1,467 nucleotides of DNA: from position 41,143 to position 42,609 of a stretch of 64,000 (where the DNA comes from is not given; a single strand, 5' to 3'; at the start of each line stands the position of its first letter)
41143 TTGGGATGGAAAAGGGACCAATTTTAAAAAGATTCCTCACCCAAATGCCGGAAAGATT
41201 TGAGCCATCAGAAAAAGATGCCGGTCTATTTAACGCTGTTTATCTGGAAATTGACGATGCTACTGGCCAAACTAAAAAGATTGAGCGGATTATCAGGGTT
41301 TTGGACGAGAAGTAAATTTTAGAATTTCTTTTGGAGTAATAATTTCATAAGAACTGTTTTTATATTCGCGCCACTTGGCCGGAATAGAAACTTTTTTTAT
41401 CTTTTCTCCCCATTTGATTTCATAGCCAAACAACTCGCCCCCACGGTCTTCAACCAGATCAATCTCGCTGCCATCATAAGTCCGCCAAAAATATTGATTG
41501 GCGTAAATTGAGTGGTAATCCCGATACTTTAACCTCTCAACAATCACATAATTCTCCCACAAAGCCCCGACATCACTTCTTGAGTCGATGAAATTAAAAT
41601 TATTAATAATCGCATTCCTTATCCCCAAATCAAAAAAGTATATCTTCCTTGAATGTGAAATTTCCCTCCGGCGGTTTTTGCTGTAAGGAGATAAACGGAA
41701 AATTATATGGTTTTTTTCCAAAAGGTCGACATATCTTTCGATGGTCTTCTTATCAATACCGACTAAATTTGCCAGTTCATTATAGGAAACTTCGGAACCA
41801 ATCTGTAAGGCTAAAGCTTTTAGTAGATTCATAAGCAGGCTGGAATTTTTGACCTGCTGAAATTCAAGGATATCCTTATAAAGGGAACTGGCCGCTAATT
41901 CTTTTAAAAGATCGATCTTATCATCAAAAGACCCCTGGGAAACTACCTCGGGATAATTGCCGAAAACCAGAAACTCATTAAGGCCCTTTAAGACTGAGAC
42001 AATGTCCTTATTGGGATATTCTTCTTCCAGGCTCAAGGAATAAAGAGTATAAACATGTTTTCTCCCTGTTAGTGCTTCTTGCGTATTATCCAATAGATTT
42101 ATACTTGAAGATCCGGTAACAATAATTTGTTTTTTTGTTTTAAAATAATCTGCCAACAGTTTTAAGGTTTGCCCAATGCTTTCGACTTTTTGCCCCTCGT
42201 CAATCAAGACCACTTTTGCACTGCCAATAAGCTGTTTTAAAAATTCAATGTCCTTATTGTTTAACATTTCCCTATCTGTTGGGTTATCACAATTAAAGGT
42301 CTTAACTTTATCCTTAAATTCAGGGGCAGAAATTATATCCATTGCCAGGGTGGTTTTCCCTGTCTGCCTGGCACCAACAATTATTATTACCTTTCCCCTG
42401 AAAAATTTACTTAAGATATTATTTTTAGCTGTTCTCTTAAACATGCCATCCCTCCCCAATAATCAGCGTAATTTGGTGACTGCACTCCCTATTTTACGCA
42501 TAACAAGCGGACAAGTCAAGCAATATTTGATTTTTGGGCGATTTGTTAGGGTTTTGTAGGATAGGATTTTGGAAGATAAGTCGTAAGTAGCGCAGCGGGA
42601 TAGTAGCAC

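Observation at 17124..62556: Dispersed 'word-repeat' element family translated in frame inside essential genes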

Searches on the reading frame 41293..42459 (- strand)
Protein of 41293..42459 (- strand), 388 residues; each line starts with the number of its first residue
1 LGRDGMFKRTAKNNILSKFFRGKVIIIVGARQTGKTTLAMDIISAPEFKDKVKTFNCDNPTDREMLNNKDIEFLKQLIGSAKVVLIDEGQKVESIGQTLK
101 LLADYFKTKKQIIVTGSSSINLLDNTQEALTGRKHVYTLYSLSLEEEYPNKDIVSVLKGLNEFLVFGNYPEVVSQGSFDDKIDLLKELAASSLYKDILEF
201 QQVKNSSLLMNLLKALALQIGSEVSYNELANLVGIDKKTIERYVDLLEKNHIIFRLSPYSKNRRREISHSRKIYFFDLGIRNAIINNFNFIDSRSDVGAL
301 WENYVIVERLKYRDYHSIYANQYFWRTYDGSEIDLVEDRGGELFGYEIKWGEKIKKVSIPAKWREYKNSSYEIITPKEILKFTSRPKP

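Call 21: search_protein_families(library=pfam, proteins=[window:41293-42459:-])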
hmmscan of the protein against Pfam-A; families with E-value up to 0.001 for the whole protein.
window:41293-42459:- (388 aa): 4 families
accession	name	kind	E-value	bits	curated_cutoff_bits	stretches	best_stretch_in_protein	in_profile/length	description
PF13635.12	DUF4143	-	5.5e-41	140.4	28.1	1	195-351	2-160/160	Domain of unknown function (DUF4143)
PF13173.12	AAA_14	-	7.2e-27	94.4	27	1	22-146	2-127/129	AAA domain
PF13401.12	AAA_22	-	0.00034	21.4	27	0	22-143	5-108/130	AAA domain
PF20720.3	nSTAND3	-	0.00075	19.7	27.2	0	18-120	13-114/155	Novel STAND NTPase 3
